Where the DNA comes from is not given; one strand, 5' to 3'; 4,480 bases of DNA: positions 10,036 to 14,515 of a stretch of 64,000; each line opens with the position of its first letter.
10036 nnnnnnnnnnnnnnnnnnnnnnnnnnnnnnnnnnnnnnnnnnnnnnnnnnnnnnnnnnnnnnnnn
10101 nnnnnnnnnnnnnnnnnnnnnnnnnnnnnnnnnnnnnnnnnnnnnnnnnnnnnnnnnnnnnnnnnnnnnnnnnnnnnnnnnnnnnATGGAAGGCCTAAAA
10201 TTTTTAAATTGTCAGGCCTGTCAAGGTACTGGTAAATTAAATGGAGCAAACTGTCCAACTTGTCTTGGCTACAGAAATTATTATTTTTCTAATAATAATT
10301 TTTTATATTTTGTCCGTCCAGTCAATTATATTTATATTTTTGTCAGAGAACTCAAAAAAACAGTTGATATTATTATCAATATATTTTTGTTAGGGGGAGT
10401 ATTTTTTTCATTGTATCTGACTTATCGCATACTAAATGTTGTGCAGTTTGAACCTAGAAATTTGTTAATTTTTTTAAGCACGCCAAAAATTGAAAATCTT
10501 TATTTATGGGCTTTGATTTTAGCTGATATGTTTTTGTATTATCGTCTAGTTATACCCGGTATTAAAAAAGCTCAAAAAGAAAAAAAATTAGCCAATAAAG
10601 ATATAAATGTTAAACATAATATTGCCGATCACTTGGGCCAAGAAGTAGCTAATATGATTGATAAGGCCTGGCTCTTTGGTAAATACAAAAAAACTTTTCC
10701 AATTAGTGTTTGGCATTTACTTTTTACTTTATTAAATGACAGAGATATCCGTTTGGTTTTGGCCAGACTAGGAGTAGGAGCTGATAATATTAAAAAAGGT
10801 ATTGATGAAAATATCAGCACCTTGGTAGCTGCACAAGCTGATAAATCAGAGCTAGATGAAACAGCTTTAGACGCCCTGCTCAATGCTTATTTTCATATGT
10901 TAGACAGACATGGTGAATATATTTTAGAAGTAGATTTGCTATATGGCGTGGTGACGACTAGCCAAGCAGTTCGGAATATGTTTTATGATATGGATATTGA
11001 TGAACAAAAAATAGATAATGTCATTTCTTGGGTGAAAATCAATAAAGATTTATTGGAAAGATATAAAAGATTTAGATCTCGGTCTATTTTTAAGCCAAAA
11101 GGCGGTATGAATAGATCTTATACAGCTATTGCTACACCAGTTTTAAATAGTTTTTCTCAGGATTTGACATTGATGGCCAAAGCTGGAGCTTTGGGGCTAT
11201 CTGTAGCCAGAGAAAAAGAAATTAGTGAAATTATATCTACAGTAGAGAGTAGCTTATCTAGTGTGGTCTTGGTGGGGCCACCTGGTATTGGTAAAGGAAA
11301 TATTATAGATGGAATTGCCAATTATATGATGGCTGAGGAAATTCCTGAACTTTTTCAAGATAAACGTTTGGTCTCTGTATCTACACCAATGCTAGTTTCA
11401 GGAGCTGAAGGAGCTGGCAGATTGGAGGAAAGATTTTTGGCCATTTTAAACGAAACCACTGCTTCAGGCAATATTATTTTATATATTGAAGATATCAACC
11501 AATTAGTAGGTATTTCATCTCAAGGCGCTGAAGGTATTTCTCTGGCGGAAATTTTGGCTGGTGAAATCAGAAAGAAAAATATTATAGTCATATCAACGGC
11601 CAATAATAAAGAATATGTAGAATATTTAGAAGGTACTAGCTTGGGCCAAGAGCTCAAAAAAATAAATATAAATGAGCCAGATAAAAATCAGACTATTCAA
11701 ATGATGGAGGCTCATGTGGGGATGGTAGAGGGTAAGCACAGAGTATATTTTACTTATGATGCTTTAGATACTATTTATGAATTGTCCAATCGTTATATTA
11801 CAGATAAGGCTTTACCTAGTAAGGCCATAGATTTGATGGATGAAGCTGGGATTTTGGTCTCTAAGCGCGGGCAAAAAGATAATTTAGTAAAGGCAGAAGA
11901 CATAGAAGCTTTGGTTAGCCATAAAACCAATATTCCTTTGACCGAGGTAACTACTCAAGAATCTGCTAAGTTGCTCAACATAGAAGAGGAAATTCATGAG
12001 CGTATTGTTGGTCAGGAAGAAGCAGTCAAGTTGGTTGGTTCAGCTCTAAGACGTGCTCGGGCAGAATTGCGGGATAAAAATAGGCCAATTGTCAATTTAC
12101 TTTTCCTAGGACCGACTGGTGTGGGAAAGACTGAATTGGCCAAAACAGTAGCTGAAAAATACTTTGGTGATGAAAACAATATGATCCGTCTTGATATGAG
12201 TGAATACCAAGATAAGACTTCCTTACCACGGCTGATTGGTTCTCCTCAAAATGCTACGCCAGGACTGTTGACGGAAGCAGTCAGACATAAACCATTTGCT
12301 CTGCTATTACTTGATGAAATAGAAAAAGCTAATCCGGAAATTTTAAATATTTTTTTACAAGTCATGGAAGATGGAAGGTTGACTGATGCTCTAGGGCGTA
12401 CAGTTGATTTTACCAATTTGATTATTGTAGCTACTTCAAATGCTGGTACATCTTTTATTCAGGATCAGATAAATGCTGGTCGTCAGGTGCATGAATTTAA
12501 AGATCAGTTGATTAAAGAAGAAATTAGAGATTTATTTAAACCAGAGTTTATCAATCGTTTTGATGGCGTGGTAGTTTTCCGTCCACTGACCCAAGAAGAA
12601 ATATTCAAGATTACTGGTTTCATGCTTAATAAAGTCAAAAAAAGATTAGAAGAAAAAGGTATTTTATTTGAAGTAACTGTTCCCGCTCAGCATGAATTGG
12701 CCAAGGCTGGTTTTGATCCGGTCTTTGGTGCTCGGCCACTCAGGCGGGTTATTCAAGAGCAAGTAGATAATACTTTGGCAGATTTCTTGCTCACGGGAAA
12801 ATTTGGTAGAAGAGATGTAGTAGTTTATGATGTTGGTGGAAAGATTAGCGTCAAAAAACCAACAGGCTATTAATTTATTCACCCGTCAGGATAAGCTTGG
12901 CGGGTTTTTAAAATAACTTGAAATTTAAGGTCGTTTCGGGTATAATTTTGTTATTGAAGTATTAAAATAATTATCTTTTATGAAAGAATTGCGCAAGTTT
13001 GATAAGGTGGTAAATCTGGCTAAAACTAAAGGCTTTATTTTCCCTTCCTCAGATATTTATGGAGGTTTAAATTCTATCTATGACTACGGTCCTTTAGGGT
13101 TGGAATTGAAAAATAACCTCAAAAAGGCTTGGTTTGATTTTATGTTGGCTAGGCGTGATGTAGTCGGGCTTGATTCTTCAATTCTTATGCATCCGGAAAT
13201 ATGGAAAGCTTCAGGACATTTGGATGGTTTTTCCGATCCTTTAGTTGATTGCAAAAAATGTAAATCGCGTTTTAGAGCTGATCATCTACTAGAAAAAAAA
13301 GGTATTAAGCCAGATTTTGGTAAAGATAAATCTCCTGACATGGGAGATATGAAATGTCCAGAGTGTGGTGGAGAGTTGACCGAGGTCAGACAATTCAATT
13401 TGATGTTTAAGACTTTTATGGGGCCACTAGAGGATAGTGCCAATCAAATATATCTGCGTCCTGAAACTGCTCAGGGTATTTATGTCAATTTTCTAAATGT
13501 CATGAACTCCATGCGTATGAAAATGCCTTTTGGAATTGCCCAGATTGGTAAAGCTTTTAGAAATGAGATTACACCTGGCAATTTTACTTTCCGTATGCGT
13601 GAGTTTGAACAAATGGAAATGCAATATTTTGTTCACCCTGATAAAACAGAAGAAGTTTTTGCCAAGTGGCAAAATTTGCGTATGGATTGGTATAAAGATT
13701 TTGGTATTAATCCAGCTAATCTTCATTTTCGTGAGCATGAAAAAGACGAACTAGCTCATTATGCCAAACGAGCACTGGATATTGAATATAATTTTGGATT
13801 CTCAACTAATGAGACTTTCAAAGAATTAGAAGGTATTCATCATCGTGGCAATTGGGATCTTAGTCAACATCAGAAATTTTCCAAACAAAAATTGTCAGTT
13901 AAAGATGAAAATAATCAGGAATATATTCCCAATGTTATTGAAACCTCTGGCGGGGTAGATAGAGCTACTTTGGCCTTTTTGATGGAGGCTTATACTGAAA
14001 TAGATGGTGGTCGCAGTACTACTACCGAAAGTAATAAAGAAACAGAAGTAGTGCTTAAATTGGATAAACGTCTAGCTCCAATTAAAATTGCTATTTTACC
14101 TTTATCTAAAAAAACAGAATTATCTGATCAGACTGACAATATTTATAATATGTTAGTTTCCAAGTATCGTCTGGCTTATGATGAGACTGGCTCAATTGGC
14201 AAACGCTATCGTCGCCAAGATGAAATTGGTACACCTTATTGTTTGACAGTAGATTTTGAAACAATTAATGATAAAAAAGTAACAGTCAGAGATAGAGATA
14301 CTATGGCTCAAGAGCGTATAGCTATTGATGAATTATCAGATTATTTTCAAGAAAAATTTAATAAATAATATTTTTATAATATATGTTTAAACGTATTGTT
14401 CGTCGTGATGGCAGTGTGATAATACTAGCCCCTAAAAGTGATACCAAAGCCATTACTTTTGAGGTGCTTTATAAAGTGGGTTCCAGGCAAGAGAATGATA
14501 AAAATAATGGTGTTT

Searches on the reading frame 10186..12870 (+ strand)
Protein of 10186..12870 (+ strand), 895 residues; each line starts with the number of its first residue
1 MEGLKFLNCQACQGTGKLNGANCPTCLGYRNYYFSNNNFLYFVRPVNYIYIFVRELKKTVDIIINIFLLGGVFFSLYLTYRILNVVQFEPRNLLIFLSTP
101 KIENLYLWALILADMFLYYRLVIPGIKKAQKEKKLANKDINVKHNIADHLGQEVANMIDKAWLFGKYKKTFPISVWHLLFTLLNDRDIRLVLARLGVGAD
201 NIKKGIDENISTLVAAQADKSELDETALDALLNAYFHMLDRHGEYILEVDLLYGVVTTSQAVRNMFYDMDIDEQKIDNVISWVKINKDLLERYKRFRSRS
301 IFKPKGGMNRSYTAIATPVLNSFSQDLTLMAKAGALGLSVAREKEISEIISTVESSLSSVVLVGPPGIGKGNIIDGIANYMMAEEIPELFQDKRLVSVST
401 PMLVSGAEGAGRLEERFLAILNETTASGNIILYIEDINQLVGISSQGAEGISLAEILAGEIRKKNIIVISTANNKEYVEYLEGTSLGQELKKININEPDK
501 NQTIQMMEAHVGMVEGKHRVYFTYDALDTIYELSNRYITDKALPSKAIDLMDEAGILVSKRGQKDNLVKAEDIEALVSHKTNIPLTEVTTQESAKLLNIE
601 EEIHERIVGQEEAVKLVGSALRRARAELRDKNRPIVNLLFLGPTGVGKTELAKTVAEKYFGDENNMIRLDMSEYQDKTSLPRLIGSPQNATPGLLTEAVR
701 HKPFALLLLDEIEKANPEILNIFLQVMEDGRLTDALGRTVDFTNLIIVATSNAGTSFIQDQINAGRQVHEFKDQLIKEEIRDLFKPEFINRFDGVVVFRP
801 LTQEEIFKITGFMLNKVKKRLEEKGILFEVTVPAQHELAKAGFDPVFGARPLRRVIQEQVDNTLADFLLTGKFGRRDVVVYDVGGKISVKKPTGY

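Call 11: search_protein_families(library=pfam, proteins=[window:10186-12870:+], max_evalue=0.001)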
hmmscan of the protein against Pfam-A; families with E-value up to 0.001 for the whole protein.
window:10186-12870:+ (895 aa): 19 families
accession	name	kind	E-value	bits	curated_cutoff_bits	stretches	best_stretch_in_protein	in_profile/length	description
PF07724.20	AAA_2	-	1.6e-50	171.8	27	1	633-793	1-164/166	AAA domain (Cdc48 subfamily)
PF10431.15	ClpB_D2-small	-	2.6e-22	79.1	21.9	1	801-879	1-79/81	C-terminal, D2-small domain, of ClpB protein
PF00004.35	AAA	-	1.9e-20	74.1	21.2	2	638-754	1-111/131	ATPase family associated with various cellular activities (AAA)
PF07728.20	AAA_5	-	2.4e-15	57.2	22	1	637-754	1-124/139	AAA domain (dynein-related subfamily)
PF17871.7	AAA_lid_9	-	6e-15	55.5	22.8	1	500-592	2-93/104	AAA lid domain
PF00158.32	Sigma54_activat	-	1.2e-07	32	20.2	1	624-753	11-144/168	Sigma-54 interaction domain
PF05496.18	RuvB_N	-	1.9e-07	31.4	27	0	607-733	9-114/159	Holliday junction DNA helicase RuvB P-loop domain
PF01078.27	Mg_chelatase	-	6.2e-07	29.5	20.3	0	672-753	79-158/207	Magnesium chelatase, subunit ChlI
PF13191.12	AAA_16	-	8.7e-07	30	32.6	0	340-379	3-46/167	AAA ATPase domain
PF05729.18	NACHT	-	1.9e-06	28.2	26.7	1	639-785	4-165/167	NACHT domain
PF20720.3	nSTAND3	-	2.2e-06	27.9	27.2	0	637-670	19-52/155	Novel STAND NTPase 3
PF13401.12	AAA_22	-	6.4e-05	23.7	27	0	638-728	8-109/130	AAA domain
PF13173.12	AAA_14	-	7.2e-05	23.2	27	1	639-715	6-74/129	AAA domain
PF20030.5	bpMoxR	-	0.00011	21.8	27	0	598-752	5-145/205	MoxR domain in the MoxR-vWA-beta-propeller ternary systems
PF12775.13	AAA_7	-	0.00012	22.1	25.8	0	637-686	35-84/181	P-loop containing dynein motor region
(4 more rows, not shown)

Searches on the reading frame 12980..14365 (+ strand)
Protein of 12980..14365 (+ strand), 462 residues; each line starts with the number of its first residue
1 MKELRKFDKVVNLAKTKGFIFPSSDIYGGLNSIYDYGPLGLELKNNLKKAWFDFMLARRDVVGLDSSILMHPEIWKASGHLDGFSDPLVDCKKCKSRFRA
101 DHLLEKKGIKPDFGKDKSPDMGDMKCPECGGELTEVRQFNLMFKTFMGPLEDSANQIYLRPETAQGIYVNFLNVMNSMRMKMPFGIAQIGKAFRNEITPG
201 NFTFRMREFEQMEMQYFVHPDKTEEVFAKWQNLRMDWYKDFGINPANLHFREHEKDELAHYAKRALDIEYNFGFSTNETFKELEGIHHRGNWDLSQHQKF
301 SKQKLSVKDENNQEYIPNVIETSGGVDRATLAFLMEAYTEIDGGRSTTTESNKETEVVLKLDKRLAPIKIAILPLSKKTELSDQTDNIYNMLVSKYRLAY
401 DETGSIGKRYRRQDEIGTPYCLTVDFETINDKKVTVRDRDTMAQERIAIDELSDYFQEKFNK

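Call 11: search_protein_families(library=pfam, proteins=[window:12980-14365:+], max_evalue=0.001)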
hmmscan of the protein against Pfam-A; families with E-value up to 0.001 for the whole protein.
window:12980-14365:+ (462 aa): 2 families
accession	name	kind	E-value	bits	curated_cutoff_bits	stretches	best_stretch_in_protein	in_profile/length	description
PF03129.25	HGTP_anticodon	-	1.9e-22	79.7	21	1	369-459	1-94/94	Anticodon binding domain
PF00587.30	tRNA-synt_2b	-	2.5e-14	54.2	29.3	1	154-336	8-177/179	tRNA synthetase class II core domain (G, H, P, S and T)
